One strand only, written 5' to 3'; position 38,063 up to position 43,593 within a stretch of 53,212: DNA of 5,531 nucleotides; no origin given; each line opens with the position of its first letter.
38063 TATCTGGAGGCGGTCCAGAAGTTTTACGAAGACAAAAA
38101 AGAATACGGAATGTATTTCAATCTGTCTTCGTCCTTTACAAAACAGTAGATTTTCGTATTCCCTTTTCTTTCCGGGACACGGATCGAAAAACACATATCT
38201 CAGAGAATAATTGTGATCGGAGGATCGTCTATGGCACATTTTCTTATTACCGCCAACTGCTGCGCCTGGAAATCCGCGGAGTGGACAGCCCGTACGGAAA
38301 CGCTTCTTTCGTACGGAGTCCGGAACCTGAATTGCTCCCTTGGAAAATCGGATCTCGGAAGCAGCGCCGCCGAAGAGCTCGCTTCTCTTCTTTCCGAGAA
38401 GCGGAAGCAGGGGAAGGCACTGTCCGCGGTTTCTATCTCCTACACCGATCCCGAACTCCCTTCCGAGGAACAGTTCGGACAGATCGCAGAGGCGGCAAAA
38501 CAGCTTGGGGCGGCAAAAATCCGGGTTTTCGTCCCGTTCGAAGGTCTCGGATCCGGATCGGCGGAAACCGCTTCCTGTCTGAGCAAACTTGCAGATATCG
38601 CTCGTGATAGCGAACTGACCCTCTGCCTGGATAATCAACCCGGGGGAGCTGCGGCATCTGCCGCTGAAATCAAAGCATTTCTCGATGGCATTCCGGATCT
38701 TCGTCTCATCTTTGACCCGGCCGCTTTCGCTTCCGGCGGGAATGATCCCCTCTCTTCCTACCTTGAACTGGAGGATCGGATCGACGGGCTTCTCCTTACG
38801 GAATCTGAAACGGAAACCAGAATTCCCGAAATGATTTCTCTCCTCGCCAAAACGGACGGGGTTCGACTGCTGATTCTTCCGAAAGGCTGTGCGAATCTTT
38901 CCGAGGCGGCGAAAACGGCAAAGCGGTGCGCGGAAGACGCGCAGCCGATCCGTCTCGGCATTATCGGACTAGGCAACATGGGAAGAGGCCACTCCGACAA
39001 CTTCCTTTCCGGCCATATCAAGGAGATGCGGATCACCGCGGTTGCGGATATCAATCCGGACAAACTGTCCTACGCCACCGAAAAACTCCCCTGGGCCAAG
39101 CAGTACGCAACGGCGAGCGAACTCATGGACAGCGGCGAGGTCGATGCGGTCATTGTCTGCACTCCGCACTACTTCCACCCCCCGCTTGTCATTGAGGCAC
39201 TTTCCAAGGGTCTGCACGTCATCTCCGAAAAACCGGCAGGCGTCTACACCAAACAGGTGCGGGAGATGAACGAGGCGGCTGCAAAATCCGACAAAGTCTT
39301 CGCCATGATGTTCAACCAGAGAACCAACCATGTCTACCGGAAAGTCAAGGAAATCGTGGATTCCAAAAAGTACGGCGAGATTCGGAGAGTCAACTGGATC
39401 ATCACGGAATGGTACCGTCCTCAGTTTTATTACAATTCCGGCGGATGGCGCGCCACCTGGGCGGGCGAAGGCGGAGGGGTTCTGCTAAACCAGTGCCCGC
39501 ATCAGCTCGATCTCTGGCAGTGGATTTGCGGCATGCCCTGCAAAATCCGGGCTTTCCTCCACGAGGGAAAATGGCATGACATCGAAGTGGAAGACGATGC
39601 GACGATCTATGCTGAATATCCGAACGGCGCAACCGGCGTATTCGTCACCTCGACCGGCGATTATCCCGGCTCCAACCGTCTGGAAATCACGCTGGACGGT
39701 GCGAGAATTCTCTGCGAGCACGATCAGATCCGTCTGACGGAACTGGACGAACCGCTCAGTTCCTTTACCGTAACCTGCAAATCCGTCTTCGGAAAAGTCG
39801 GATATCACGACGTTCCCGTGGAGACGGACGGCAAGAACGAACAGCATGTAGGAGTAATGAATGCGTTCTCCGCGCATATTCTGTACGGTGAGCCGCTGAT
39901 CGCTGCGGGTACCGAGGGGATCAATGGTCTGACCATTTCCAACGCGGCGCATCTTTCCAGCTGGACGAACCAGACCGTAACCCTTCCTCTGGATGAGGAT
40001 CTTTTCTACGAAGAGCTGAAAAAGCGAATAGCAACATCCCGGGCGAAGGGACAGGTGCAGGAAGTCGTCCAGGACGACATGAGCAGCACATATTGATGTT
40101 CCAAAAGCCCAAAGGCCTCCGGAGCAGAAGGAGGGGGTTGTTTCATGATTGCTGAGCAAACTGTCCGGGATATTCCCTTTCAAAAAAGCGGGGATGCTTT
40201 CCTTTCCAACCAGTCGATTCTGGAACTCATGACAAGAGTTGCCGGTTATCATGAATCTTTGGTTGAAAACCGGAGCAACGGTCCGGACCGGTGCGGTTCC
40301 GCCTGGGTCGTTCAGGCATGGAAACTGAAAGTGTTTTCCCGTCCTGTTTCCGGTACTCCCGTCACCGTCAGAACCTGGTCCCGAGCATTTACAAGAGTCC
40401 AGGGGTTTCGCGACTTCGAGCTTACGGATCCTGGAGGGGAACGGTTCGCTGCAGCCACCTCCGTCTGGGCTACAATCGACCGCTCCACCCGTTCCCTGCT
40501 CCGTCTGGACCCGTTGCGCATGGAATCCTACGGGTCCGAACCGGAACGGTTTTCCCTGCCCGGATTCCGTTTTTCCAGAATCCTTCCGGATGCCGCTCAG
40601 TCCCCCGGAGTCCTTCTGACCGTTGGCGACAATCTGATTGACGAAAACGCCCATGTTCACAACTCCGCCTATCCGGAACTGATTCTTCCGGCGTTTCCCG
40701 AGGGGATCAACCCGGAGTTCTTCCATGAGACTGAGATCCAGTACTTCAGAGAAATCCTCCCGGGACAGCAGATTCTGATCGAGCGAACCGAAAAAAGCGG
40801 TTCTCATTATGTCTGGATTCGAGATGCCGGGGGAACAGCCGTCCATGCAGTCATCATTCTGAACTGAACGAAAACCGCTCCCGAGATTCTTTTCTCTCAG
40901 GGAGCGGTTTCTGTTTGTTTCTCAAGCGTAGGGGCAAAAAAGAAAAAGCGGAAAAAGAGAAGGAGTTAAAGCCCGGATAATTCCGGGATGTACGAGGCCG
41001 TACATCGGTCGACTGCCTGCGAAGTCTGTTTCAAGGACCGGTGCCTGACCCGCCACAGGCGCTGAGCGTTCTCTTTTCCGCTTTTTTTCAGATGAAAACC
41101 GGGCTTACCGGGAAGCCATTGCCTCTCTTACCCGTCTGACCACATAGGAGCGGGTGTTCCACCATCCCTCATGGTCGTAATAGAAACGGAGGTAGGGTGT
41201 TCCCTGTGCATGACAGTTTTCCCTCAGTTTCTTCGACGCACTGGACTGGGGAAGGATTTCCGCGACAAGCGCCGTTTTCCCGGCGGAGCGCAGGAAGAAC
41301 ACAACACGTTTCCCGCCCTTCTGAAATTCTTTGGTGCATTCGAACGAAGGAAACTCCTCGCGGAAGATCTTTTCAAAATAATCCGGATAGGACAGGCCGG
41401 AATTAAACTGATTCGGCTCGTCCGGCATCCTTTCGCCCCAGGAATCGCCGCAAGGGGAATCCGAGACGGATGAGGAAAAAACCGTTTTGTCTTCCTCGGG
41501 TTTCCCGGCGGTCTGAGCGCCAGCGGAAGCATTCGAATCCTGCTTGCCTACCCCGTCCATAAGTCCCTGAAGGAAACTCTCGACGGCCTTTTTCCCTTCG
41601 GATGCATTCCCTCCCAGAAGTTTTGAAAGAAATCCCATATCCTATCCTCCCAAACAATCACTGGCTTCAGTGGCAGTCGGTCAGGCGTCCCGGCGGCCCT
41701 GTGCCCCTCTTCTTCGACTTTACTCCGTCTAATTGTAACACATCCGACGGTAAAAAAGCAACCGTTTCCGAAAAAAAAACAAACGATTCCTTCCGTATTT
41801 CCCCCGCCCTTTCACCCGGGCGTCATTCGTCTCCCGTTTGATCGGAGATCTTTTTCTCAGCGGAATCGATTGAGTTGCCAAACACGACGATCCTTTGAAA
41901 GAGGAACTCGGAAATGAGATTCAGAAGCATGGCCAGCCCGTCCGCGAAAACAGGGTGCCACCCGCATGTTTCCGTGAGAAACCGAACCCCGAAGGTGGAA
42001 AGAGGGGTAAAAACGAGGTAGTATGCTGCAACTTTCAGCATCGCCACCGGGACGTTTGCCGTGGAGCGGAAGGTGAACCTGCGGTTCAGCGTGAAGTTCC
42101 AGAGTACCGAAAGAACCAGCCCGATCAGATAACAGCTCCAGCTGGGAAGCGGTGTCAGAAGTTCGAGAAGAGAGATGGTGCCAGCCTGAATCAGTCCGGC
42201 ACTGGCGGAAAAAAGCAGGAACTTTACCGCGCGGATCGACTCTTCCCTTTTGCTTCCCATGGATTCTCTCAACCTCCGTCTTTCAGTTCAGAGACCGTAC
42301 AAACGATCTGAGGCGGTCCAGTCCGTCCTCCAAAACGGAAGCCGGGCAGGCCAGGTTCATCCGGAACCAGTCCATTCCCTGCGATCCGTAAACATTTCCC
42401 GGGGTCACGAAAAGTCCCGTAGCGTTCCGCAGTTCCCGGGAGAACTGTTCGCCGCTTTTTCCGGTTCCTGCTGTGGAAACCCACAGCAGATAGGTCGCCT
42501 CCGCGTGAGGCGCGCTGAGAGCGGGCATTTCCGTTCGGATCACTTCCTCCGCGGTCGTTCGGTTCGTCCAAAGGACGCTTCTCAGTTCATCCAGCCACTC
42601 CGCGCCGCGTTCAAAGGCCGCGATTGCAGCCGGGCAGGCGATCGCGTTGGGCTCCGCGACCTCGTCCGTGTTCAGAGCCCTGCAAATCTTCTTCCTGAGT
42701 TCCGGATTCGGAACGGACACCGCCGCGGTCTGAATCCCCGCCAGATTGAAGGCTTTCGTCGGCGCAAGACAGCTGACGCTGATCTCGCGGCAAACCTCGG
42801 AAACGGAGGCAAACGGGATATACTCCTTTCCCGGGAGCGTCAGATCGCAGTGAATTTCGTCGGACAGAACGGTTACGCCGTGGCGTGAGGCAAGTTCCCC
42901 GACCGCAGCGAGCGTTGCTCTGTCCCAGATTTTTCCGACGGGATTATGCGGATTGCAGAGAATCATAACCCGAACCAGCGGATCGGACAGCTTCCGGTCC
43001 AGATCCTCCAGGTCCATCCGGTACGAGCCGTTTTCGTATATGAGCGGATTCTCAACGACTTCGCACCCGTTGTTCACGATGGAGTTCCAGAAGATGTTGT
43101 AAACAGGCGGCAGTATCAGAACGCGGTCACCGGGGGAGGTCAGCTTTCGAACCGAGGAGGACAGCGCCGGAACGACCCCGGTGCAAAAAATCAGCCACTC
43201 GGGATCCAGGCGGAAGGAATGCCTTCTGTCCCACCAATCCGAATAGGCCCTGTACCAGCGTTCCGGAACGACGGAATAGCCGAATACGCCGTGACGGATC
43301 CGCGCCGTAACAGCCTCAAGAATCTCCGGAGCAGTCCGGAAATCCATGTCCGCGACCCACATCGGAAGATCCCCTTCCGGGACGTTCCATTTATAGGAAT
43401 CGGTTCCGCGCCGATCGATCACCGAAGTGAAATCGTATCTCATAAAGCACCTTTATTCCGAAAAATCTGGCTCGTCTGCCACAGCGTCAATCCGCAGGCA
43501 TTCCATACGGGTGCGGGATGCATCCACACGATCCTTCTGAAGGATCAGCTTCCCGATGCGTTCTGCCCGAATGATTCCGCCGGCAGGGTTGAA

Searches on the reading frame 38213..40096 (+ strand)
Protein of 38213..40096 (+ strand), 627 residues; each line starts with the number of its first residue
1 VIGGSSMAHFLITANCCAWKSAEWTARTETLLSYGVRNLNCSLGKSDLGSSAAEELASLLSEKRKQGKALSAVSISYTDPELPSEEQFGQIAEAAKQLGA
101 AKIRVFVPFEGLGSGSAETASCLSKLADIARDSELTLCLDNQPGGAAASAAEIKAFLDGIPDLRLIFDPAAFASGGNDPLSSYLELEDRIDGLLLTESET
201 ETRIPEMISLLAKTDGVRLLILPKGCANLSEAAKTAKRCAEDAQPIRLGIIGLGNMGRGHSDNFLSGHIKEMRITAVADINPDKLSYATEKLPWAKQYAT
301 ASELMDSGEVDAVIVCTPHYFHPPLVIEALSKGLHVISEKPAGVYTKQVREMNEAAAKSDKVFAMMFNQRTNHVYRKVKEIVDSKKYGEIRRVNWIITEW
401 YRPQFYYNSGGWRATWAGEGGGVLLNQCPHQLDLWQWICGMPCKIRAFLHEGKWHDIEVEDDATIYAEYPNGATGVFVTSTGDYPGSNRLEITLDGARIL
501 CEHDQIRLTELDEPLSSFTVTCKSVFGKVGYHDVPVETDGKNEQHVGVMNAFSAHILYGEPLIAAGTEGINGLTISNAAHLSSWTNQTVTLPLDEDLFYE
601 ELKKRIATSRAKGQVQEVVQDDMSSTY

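Call 5: search_protein_families(library=pfam, proteins=[window:38213-40096:+], max_evalue=0.01)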
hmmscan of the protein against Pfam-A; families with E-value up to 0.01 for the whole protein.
window:38213-40096:+ (627 aa): 8 families
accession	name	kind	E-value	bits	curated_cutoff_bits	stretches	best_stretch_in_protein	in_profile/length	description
PF22725.1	GFO_IDH_MocA_C3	-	3e-26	92.3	27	1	375-496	1-120/124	GFO/IDH/MocA C-terminal domain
PF01408.29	GFO_IDH_MocA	-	6.2e-20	72.5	24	1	246-365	1-118/120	Oxidoreductase family, NAD-binding Rossmann fold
PF02894.22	GFO_IDH_MocA_C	-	6.5e-12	46.1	22.9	1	379-591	1-218/218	Oxidoreductase family, C-terminal alpha/beta domain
PF01261.30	AP_endonuc_2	-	1.6e-07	31.7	31.1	1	52-197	29-187/249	Xylose isomerase-like TIM barrel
PF02629.25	CoA_binding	-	6.3e-06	27.3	22.3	1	246-337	4-91/97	CoA binding domain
PF03807.23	F420_oxidored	-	7.5e-05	23.7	21.6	1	247-338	1-90/94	NADP oxidoreductase coenzyme F420-dependent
PF03447.22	NAD_binding_3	-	0.00035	21.7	24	1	252-360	1-110/116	Homoserine dehydrogenase, NAD binding domain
PF03446.21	NAD_binding_2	-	0.0032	17.9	21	0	248-319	2-65/161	NAD binding domain of 6-phosphogluconate dehydrogenase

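Call 6: search_protein_families(library=ncbifam, proteins=[window:38213-40096:+], max_evalue=0.01)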
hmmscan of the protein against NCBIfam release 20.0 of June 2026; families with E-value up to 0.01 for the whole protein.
window:38213-40096:+ (627 aa): 12 families
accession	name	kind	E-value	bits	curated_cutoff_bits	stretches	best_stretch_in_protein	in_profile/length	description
TIGR04380.1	myo_inos_iolG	equivalog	2.5e-31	108.8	355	1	246-504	2-255/330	inositol 2-dehydrogenase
NF040723.1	UDP-GlcNAcDh_Arch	equivalog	6.8e-20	71.8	450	1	246-477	1-213/302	UDP-N-acetylglucosamine 3-dehydrogenase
NF008607.0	PRK11579.1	subfamily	8.7e-19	67.7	330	1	245-447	4-197/346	oxidoreductase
NF052479.1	LevoglcsnDh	equivalog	2e-16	59.7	650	1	245-441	3-204/386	levoglucosan dehydrogenase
NF052679.1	InsChiInosDhIolG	equivalog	1e-15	57.6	540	1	246-389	3-147/343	bifunctional inositol 2-dehydrogenase/D-chiro-inositol 1-dehydrogenase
NF058561.1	BT_2158_fam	equivalog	1.1e-12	47.4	750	1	245-396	33-183/487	glycoside 3-dehydrogenase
NF058563.1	BT_2159_fam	equivalog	5.5e-11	42.1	650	1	246-391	1-144/350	disaccharide 3-dehydrogenase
NF041392.1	XylDh_Gfo6_Halo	equivalog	1.7e-09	36.9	350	1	244-590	15-349/350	D-xylose 1-dehydrogenase Gfo6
NF007574.0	PRK10206.1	equivalog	3.3e-07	29.7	352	1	301-406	57-161/345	oxidoreductase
NF003991.0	PRK05472.1-5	equivalog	0.00093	19.2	198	1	241-320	80-157/211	redox-sensing transcriptional repressor Rex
TIGR03023.1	WcaJ_sugtrans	equivalog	0.0032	16.8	410.75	1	242-321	126-205/453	undecaprenyl-phosphate glucose phosphotransferase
NF009830.0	PRK13304.1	equivalog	0.0053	16.3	267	1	246-338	2-90/265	aspartate dehydrogenase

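Call 85: search_protein_families(library=padloc, proteins=[window:38231-40096:+], max_evalue=0.01)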
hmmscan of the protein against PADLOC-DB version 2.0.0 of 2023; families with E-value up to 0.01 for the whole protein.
window:38231-40096:+ (621 aa): 0 families

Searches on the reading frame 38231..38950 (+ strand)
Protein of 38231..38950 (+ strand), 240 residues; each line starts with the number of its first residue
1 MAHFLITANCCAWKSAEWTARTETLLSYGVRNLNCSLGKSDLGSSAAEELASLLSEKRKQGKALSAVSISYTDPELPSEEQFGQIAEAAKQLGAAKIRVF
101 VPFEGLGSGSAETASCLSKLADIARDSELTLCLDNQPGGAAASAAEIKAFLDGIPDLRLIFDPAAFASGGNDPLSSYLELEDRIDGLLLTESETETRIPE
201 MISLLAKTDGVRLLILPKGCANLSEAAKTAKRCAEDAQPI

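Call 69: search_protein_families(library=pfam, proteins=[window:38231-38950:+], max_evalue=1)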
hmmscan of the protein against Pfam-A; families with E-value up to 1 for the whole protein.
window:38231-38950:+ (240 aa): 1 family
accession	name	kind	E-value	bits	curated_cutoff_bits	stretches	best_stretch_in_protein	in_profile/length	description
PF01261.30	AP_endonuc_2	-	2.2e-08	34.6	31.1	1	44-190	27-186/249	Xylose isomerase-like TIM barrel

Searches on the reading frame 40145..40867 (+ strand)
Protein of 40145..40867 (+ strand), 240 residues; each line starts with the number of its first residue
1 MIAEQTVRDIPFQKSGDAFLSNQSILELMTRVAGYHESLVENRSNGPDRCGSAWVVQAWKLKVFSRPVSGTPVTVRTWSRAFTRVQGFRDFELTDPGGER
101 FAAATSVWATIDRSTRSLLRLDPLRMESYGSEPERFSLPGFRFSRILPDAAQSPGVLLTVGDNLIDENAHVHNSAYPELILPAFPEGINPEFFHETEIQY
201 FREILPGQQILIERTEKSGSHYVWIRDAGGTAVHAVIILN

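Call 15: search_protein_families(library=pfam, proteins=[window:40145-40867:+], max_evalue=0.0001)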
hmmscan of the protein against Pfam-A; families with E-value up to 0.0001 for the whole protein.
window:40145-40867:+ (240 aa): 1 family
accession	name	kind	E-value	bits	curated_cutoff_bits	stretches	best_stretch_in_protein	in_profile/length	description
PF01643.23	Acyl-ACP_TE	-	4.3e-10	39.9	23.7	1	23-121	24-123/131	Acyl-ACP thioesterase N-terminal domain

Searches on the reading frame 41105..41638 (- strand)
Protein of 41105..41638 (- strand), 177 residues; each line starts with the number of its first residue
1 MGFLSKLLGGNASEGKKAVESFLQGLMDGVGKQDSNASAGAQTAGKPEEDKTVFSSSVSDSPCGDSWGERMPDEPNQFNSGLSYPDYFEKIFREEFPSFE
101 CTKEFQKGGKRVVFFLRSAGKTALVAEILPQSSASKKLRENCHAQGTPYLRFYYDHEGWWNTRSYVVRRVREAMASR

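Call 15: search_protein_families(library=pfam, proteins=[window:41105-41638:-], max_evalue=0.0001)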
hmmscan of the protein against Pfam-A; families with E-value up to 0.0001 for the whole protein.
window:41105-41638:- (177 aa): 0 families

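Call 69: search_protein_families(library=pfam, proteins=[window:41105-41638:-], max_evalue=1)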
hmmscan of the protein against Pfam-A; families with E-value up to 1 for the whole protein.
window:41105-41638:- (177 aa): 0 families

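Call 85: search_protein_families(library=padloc, proteins=[window:41105-41638:-], max_evalue=0.01)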
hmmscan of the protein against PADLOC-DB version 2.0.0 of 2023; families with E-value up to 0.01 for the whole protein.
window:41105-41638:- (177 aa): 1 family
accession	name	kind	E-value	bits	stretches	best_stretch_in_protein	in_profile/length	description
PDLC03793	RTasCOG2852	-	5.1e-53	177.9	1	1-174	1-166/167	DRT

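Call 86: search_protein_families(library=phrogs, proteins=[window:41105-41638:-], max_evalue=0.01)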
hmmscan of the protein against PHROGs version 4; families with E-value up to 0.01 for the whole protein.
window:41105-41638:- (177 aa): 0 families

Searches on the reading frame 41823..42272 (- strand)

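Call 69: search_protein_families(library=pfam, proteins=[window:41823-42272:-], max_evalue=1)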
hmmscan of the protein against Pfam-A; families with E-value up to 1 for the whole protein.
window:41823-42272:- (149 aa): 2 families
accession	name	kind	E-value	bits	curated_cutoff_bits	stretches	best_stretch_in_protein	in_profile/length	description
PF04138.20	GtrA_DPMS_TM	-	4.9e-13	49.8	26.1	1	17-131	1-117/117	GtrA/DPMS, transmembrane domain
PF01694.28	Rhomboid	-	0.077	13.6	22.6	1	5-104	30-129/143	Rhomboid domain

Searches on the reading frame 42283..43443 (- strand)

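Call 15: search_protein_families(library=pfam, proteins=[window:42283-43443:-], max_evalue=0.0001)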
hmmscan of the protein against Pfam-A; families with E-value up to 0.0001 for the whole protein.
window:42283-43443:- (386 aa): 1 family
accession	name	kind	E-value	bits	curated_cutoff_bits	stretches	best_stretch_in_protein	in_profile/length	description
PF00155.27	Aminotran_1_2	-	2e-35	123.1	19.7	1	65-378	49-361/361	Aminotransferase class I and II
